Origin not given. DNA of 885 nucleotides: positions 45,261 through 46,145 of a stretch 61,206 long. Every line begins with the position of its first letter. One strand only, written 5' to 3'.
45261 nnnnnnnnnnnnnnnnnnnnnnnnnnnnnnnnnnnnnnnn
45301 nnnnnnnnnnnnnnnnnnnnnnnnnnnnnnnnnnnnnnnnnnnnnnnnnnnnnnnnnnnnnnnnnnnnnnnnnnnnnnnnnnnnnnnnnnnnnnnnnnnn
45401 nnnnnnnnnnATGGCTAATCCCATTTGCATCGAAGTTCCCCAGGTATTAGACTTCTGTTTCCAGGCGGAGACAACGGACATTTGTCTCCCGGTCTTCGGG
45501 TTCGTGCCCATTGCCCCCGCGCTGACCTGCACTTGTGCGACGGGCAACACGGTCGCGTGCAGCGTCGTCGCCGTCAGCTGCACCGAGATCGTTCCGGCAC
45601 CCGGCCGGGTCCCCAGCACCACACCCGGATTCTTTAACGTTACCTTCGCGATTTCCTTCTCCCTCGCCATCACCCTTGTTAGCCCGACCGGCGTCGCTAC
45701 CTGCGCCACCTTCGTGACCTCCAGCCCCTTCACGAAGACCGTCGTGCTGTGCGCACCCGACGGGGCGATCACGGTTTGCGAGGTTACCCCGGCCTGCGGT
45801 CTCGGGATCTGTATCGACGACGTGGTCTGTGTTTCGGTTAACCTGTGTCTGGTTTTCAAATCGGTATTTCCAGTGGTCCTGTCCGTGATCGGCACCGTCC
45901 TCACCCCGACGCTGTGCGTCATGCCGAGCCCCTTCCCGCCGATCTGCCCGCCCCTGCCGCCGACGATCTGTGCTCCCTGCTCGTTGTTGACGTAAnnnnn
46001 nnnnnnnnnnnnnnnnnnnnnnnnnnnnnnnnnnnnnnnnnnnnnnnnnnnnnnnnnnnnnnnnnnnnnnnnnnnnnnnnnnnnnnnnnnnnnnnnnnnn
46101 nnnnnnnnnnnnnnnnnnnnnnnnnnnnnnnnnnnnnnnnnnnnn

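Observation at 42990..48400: Four tandem modules: SigK-type promoter, ~190-aa cysteine-rich protein, then two CxxC-less HMA-fold proteins. Candidate undescribed spore-surface assembly system.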

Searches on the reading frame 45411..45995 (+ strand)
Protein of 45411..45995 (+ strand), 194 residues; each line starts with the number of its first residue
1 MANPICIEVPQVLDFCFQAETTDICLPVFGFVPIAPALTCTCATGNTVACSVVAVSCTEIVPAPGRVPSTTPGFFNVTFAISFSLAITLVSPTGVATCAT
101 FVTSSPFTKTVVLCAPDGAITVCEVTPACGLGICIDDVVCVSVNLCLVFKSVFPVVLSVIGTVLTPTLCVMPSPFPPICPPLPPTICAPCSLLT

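Call 3: search_protein_families(library=pfam, proteins=[window:45411-45995:+], max_evalue=1)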
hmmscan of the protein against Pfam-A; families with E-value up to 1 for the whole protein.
window:45411-45995:+ (194 aa): 1 family
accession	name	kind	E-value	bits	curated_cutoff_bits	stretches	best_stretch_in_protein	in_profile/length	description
PF08093.16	Toxin_23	-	0.011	16.3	22.2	1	123-135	16-28/30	Magi 5 toxic peptide family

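Call 4: search_protein_families(library=ncbifam, proteins=[window:45411-45995:+], max_evalue=1)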
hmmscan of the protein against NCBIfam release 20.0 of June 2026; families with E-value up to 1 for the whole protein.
window:45411-45995:+ (194 aa): 1 family
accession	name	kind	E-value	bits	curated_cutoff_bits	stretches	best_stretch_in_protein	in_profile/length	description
NF052457.1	spore_BMQ0737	equivalog_domain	3.1e-08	34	71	1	5-181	1-195/199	BMQ_0737 family morphogenetic spore coat protein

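Call 8: search_solved_structures(query=window:45411-45995:+, max_evalue=10)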
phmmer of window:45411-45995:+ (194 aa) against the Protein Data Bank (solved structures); distinct sequences matched with E-value up to 10: 5.
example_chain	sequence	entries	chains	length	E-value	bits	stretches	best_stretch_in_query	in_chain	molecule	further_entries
6h45_A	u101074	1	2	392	0.33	14.3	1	129-186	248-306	Queuine tRNA-ribosyltransferase catalytic subunit 1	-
6h42_A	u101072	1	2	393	0.34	14.3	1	129-186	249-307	Queuine tRNA-ribosyltransferase catalytic subunit 1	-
7nq4_A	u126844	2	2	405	0.35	14.3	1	129-186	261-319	Queuine tRNA-ribosyltransferase catalytic subunit 1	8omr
1ffv_C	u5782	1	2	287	1.7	12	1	83-125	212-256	CUTM, FLAVOPROTEIN OF CARBON MONOXIDE DEHYDROGENASE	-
1ffu_C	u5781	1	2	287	1.9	11.9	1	84-125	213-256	CUTM, FLAVOPROTEIN OF CARBON MONOXIDE DEHYDROGENASE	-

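Call 11: find_homologous_proteins(query=window:45411-45995:+, max_evalue=0.001)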
Query window:45411-45995:+ (194 aa): 32 proteins with E <= 0.001 among 224 candidates.
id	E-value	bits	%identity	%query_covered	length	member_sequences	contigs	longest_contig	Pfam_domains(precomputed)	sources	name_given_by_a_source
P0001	4.5e-114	398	100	100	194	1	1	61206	-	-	-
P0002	3.3e-95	336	84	99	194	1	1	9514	-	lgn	-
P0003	4.5e-61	225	64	91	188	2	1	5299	-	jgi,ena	-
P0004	3.4e-58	215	58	98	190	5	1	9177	-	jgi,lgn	-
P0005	6.6e-58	214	61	98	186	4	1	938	-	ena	-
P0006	2.5e-56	209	59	98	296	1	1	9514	-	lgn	-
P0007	4.7e-56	208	61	98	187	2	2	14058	-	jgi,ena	-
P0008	5.1e-56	208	58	97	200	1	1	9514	-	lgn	-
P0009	6.4e-54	201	60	98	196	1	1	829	-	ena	-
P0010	1.4e-52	197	59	98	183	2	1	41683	-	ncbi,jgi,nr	ncbi:MAG: hypothetical protein M0Z41_18030 [Peptococcaceae bacterium]|jgi:hypothetical protein|nr:hy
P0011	4.3e-52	195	59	88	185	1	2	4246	-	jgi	-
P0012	2.9e-51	193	58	98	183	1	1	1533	-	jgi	-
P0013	3.5e-51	192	58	85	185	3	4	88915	-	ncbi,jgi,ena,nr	ncbi:MAG: hypothetical protein M0Z41_18040 [Peptococcaceae bacterium]|jgi:hypothetical protein|nr:hy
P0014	3.0e-19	88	38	92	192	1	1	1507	-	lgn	-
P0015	6.6e-18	84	38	92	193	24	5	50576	-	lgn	-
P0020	1.3e-16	79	36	91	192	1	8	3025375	-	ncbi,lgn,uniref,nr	ncbi:MAG: hypothetical protein HPY89_00050 [Pelotomaculum sp.]|uniref:Uncharacterized protein n=1 Ta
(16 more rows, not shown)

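Call 17: search_protein_families(library=ncbifam, alignment_id=A1, max_evalue=0.01)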
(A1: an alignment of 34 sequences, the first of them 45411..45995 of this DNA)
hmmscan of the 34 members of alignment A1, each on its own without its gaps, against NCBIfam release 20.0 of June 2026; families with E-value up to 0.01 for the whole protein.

A. member 1, window:45411-45995:+ (194 aa): 1 family
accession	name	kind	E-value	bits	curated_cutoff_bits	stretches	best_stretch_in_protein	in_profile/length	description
NF052457.1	spore_BMQ0737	equivalog_domain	3.1e-08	34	71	1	5-181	1-195/199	BMQ_0737 family morphogenetic spore coat protein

B. families by the number of members that match (of 34 scanned): 1 family
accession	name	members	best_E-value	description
NF052457.1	spore_BMQ0737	21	1.3e-17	BMQ_0737 family morphogenetic spore coat protein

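Call 19: find_encoding_contigs(protein=P0020, flank=6000, max_places=3)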
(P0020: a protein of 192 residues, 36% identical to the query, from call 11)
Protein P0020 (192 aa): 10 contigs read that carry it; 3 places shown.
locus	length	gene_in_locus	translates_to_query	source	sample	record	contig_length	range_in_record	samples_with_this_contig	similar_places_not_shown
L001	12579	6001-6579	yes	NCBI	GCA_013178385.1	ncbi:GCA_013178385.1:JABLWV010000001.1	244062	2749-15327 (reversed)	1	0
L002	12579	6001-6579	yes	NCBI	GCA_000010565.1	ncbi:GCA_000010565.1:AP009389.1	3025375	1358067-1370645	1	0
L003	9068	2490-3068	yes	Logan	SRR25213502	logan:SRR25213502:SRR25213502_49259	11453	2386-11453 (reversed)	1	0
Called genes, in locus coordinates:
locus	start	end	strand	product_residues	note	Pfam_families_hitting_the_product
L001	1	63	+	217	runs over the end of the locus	PF00300:His_Phos_1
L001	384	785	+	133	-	-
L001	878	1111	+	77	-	-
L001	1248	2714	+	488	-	PF00478:IMPDH, PF00571:CBS, PF00977:His_biosynth (weak), PF01070:FMN_dh (weak), PF03060:NMO (weak)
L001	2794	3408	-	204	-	PF00583:Acetyltransf_1, PF13508:Acetyltransf_7 (weak)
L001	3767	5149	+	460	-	-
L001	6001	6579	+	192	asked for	-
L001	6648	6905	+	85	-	-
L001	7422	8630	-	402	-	PF01548:DEDD_Tnp_IS110, PF02371:Transposase_20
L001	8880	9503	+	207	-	PF00188:CAP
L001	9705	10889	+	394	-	PF00266:Aminotran_5, PF00155:Aminotran_1_2, PF01053:Cys_Met_Meta_PP, PF01212:Beta_elim_lyase, PF01041:DegT_DnrJ_EryC1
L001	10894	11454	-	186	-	PF02572:CobA_CobO_BtuR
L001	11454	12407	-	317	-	PF01869:BcrAD_BadFG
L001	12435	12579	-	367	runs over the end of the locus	PF09989:DUF2229 (weak)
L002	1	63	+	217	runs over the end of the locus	PF00300:His_Phos_1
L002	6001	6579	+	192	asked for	-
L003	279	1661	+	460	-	-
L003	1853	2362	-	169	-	-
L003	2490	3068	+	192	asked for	-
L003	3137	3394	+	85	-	-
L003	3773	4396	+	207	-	PF00188:CAP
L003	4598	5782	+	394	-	PF00266:Aminotran_5, PF00155:Aminotran_1_2, PF01053:Cys_Met_Meta_PP, PF01212:Beta_elim_lyase, PF01041:DegT_DnrJ_EryC1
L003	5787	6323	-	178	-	PF02572:CobA_CobO_BtuR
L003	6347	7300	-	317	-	PF01869:BcrAD_BadFG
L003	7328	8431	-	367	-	PF09989:DUF2229 (weak)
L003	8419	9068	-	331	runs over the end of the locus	PF09989:DUF2229, PF06050:HGD-D (weak)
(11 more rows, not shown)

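Call 20: find_encoding_contigs(protein=P0013, flank=8000, max_places=3)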
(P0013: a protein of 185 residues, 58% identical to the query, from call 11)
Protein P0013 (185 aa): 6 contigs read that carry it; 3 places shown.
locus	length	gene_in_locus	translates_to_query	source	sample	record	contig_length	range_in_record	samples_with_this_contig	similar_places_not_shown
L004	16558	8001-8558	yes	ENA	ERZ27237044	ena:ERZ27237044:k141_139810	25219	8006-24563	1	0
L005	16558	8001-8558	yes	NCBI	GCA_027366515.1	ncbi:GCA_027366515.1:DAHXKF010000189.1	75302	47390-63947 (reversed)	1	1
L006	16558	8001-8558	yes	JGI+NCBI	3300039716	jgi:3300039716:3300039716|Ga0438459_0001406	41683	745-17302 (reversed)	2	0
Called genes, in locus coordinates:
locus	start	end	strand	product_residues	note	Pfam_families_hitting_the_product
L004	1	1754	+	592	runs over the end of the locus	PF00535:Glycos_transf_2, PF13432:TPR_16 (faint), PF07719:TPR_2 (faint), PF07721:TPR_4 (faint), PF13428:TPR_14 (faint), PF14559:TPR_19 (faint), PF12895:ANAPC3 (faint), PF13181:TPR_8 (faint)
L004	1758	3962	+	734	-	PF00535:Glycos_transf_2, PF13424:TPR_12 (faint), PF00515:TPR_1 (faint), PF07719:TPR_2 (faint), PF13176:TPR_7 (faint), PF13181:TPR_8 (faint), PF13374:TPR_10 (faint), PF13428:TPR_14 (faint), +2 more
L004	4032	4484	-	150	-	-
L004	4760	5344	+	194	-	PF00188:CAP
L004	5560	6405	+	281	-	-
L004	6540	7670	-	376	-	-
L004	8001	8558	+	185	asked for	-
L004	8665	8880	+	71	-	-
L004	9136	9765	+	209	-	-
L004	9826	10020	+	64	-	-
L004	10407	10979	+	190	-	-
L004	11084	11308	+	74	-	-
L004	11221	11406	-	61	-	-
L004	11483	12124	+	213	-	PF00406:ADK, PF13207:AAA_17, PF05191:ADK_lid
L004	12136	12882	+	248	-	PF01209:Ubie_methyltran (weak), PF13489:Methyltransf_23, PF13847:Methyltransf_31, PF08241:Methyltransf_11, PF08242:Methyltransf_12, PF13649:Methyltransf_25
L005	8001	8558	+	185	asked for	-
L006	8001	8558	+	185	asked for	-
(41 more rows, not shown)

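Call 22: search_protein_representatives(alignment_id=A1)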
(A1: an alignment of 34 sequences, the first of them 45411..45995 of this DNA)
Query: 34 sequences, 189 profile positions. Proteins with E-value up to 0.001 (for the whole library): 208; up to 1e-10: 106; up to 1e-30: 20. The best 150 are listed.
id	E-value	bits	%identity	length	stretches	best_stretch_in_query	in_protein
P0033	5.2e-65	235.1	-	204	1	5-187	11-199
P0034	2.1e-57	210.2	-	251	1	7-187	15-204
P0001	1.9e-56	207.1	-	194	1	8-187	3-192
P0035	3.2e-53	196.6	-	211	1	7-188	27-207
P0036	2.1e-50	187.4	-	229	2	95-186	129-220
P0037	1.1e-43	165.5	-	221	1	11-187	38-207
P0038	4.5e-42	160.3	-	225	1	6-186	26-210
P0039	1.8e-41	158.3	-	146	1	44-156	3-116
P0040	2.8e-39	151.1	-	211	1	6-188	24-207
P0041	1.0e-38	149.3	-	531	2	48-180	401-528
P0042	4.4e-38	147.2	-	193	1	4-184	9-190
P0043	4.4e-36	140.7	-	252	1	7-154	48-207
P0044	7.9e-36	139.9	-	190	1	8-186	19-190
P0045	4.9e-34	134.0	-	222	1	8-187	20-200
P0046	8.8e-34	133.2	-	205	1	5-187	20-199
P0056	3.9e-28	114.8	-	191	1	2-187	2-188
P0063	6.7e-26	107.5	-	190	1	6-186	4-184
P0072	2.8e-22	95.7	-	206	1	4-187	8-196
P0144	1.8e-09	53.9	-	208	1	8-187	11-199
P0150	1.2e-08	51.3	-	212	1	7-185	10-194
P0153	1.6e-08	50.8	-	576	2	38-186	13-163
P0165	3.5e-07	46.5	-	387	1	7-188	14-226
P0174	1.3e-06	44.5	-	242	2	67-187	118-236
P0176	1.4e-06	44.4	-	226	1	5-187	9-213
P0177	1.6e-06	44.3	-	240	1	41-187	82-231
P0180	3.5e-06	43.2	-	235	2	57-187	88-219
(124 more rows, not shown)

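Call 24: predict_structure(alignment_id=A1)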
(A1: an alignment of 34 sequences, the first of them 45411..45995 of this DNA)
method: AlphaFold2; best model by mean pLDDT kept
length: 194 residues; sequences in the alignment: 34
mean_pLDDT: 81.4   pTM: 0.70
mean pLDDT of the five models: 81.4, 80.9, 77.5, 76.7, 75.4
residues with pLDDT >= 90: 90; 70-90: 59; 50-70: 37; < 50: 8
segments of 3 or more residues with pLDDT < 50: 189-194
pLDDT, mean of each block of 10 residues (from residue 1): 68 85 92 88 87 94 84 89 94 91 94 86 92 91 93 73 55 54 52 41
secondary structure, 60 per line:
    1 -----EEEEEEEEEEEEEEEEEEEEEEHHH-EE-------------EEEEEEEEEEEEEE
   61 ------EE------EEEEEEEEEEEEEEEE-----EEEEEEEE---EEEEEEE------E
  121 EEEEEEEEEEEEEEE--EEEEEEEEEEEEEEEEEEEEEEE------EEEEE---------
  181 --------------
elements in order: E6-27 E47-60 E75-90 E96-103 E107-113 E120-135 E138-160 E167-171

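Call 26: search_protein_families(library=ncbifam, alignment_id=A2, max_evalue=0.001)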
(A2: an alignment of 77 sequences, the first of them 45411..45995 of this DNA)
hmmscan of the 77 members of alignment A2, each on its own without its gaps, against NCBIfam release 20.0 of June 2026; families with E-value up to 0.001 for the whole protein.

A. member 1, window:45411-45995:+ (194 aa): 1 family
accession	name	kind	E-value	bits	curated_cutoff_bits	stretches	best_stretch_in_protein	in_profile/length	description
NF052457.1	spore_BMQ0737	equivalog_domain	3.1e-08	34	71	1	5-181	1-195/199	BMQ_0737 family morphogenetic spore coat protein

B. families by the number of members that match (of 77 scanned): 1 family
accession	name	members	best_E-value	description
NF052457.1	spore_BMQ0737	57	3.4e-55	BMQ_0737 family morphogenetic spore coat protein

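Call 27: fold_search(model_id=the predicted structure, library=pdb)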
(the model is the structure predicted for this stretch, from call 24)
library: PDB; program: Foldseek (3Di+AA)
matches with E <= 10: 756; with E <= 0.001: 0
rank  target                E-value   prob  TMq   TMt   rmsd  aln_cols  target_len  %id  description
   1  9nh1_B                2.0e-01  0.33  0.23  0.18   6.7        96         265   10  In situ cryo-EM structure of porin I of the Legionella Dot/Icm T4SS machine (released 2025-09-17)
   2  5mtw_C                2.0e-01  0.20  0.15  0.18   8.4       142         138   10  Mycobacterium tuberculosis Rv1957 SecB-like chaperone in complex with a ChAD peptide from Rv1956 HigA1 antitoxin (released 2018-10-24)
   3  7z7p_G                2.1e-01  0.09  0.17  0.15  11.3       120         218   12  Structure of the fluorescent protein NeonCyan0.95 at pH 5.6 (released 2022-05-04)
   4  3klx_A                2.1e-01  0.08  0.15  0.16  18.1       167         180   10  Crystal structure of native abscisic acid receptor PYL3 (released 2010-11-10)
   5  9f4a_LA               2.3e-01  0.09  0.15  0.11  15.6       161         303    9  Interface between baseplate cup and extended tail tube/sheath of Klebsiella phage KP1 variant vB_Kpn_Lilla1 (released 2025-05-14)
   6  8hdr_G                2.8e-01  0.05  0.12  0.15  18.0       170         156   11  Cyanophage Pam3 neck (released 2023-02-01)
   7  4b5d_A                3.0e-01  0.14  0.17  0.16   9.6       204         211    8  Capitella teleta AChBP in complex with psychonicline (3-((2(S)- Azetidinyl)methoxy)-5-((1S,2R)-2-(2-hydroxyethyl)cyclo (released 2012-09-26)
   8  7z7o_D                3.0e-01  0.12  0.18  0.17   9.3       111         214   11  Structure of the fluorescent protein NeonCyan0.95 at pH 7.5 (released 2022-05-04)
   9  2r4n_A                3.0e-01  0.04  0.10  0.06  25.1       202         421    7  Crystal structure of the long-chain fatty acid transporter FadL mutant N33A (released 2008-09-16)
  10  3qrc_A                3.3e-01  0.18  0.26  0.30  20.0       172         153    9  The crystal structure of Ail, the attachment invasion locus protein of Yersinia pestis, in complex with the heparin an (released 2011-11-23)
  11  4afg_A                3.3e-01  0.15  0.19  0.18  10.1       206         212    7  Capitella teleta AChBP in complex with varenicline (released 2012-05-30)
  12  6q1f_C                3.3e-01  0.14  0.14  0.02  17.8        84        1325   12  Atomic structure of the Human Herpesvirus 6B Capsid and Capsid-Associated Tegument Complexes (released 2019-12-11)
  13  1qj9                  3.3e-01  0.09  0.19  0.23  21.5       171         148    6  CRYSTAL STRUCTURE OF THE OUTER MEMBRANE PROTEIN OMPX FROM ESCHERICHIA COLI (released 1999-10-06)
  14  5iux_A                3.8e-01  0.08  0.15  0.11  11.2       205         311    9  GLIC-V135C bimane labelled X-ray structure (released 2017-03-29)
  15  7z7o_C                4.0e-01  0.10  0.18  0.16   9.4       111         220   11  Structure of the fluorescent protein NeonCyan0.95 at pH 7.5 (released 2022-05-04)
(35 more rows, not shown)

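Call 29: search_protein_families(library=pfam, alignment_id=A2, max_evalue=0.001)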
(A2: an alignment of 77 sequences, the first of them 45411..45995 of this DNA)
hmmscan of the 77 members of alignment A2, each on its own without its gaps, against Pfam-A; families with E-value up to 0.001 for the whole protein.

A. member 1, window:45411-45995:+ (194 aa): 0 families

B. families by the number of members that match (of 77 scanned): 0 families

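Call 30: search_protein_families(library=ncbifam, proteins=[P0144, P0174, P0177, P0180, P0165, P0153, P0150, P0176, P0072, P0056], max_evalue=0.001)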
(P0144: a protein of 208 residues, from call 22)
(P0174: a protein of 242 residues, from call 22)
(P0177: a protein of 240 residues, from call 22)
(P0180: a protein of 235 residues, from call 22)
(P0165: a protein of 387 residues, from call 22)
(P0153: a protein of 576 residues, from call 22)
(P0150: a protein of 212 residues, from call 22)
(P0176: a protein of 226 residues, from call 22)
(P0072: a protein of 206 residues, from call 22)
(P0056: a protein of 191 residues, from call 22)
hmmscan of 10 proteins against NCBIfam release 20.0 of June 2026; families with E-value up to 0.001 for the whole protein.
P0144 (208 aa): 1 family
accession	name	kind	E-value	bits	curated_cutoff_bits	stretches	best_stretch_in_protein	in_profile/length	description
NF052457.1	spore_BMQ0737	equivalog_domain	3.4e-55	187.3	71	1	13-203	1-199/199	BMQ_0737 family morphogenetic spore coat protein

P0174 (242 aa): 1 family
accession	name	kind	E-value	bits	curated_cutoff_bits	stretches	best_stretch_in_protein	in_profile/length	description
NF052457.1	spore_BMQ0737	equivalog_domain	2.3e-73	246.7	71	1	17-240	1-199/199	BMQ_0737 family morphogenetic spore coat protein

P0177 (240 aa): 1 family
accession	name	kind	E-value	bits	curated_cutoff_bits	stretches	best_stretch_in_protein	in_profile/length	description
NF052457.1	spore_BMQ0737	equivalog_domain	1.4e-60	204.9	71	1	8-235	1-199/199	BMQ_0737 family morphogenetic spore coat protein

P0180 (235 aa): 1 family
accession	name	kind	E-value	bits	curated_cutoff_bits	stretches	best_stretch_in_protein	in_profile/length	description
NF052457.1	spore_BMQ0737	equivalog_domain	2e-65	220.7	71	1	10-223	1-199/199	BMQ_0737 family morphogenetic spore coat protein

P0165 (387 aa): 1 family
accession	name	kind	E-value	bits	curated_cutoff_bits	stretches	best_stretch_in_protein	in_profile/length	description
NF052457.1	spore_BMQ0737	equivalog_domain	1.2e-30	107.2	71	1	18-229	2-199/199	BMQ_0737 family morphogenetic spore coat protein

P0153 (576 aa): 2 families
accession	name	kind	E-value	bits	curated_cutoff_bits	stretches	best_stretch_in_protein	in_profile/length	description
NF052457.1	spore_BMQ0737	equivalog_domain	1.9e-43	149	71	1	8-167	30-198/199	BMQ_0737 family morphogenetic spore coat protein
TIGR04247.1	NosD_copper_fam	subfamily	0.00078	18.1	300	0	239-275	3-37/377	nitrous oxide reductase family maturation protein NosD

P0150 (212 aa): 1 family
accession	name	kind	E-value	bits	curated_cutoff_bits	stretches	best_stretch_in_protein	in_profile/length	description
NF052457.1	spore_BMQ0737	equivalog_domain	3e-14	53.7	71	1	13-194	1-193/199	BMQ_0737 family morphogenetic spore coat protein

P0176 (226 aa): 1 family
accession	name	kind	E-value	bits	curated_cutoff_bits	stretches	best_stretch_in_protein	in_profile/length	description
NF052457.1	spore_BMQ0737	equivalog_domain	1.5e-17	64.5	71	1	14-213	1-195/199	BMQ_0737 family morphogenetic spore coat protein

P0072 (206 aa): 1 family
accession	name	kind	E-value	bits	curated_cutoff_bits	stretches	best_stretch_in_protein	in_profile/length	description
NF052457.1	spore_BMQ0737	equivalog_domain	7.4e-16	58.9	71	1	14-199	1-198/199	BMQ_0737 family morphogenetic spore coat protein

P0056 (191 aa): 1 family
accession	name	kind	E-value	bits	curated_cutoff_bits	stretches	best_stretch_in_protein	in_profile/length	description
NF052457.1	spore_BMQ0737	equivalog_domain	8.2e-12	45.7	71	1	12-188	2-195/199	BMQ_0737 family morphogenetic spore coat protein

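Call 34: find_homologous_proteins(query=A2, max_evalue=0.00001)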
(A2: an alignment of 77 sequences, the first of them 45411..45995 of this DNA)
Query A2 (77 sequences) (194 aa, profile of the alignment): 36 proteins with E <= 0.00001 among 2614 candidates.
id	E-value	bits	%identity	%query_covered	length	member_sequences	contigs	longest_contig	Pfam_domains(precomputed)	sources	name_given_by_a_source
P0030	9.6e-59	217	34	92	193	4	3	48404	-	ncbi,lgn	ncbi:MAG: hypothetical protein AB1374_07950 [Bacillota bacterium]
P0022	2.5e-58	215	39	95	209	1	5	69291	-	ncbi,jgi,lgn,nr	ncbi:MAG: hypothetical protein C4570_07495 [Ammonifex sp.]|jgi:hypothetical protein|nr:MAG: hypothet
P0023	1.9e-57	212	37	92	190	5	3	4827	-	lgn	-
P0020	6.9e-57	211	36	91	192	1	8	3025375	-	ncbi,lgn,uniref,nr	ncbi:MAG: hypothetical protein HPY89_00050 [Pelotomaculum sp.]|uniref:Uncharacterized protein n=1 Ta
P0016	5.9e-56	208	37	92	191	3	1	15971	-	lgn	-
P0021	1.0e-55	207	37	91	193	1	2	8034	-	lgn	-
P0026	1.8e-55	206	36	95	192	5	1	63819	-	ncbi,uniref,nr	ncbi:hypothetical protein Psfp_01949 [Pelotomaculum sp. FP]|uniref:hypothetical protein n=1 Tax=Pelo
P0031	2.3e-55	206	36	92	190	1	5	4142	-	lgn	-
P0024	3.4e-55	205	38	93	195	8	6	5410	-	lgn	-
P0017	3.7e-55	205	36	92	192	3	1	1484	-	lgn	-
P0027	4.6e-55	205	34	92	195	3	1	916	-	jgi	-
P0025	6.0e-55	204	37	95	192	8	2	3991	-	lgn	-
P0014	7.2e-55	204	38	92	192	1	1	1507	-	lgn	-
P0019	2.6e-54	202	36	93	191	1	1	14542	-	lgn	-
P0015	3.4e-54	202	38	92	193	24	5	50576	-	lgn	-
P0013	3.5e-30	123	58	85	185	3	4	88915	-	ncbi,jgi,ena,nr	ncbi:MAG: hypothetical protein M0Z41_18040 [Peptococcaceae bacterium]|jgi:hypothetical protein|nr:hy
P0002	2.9e-27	114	84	99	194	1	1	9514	-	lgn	-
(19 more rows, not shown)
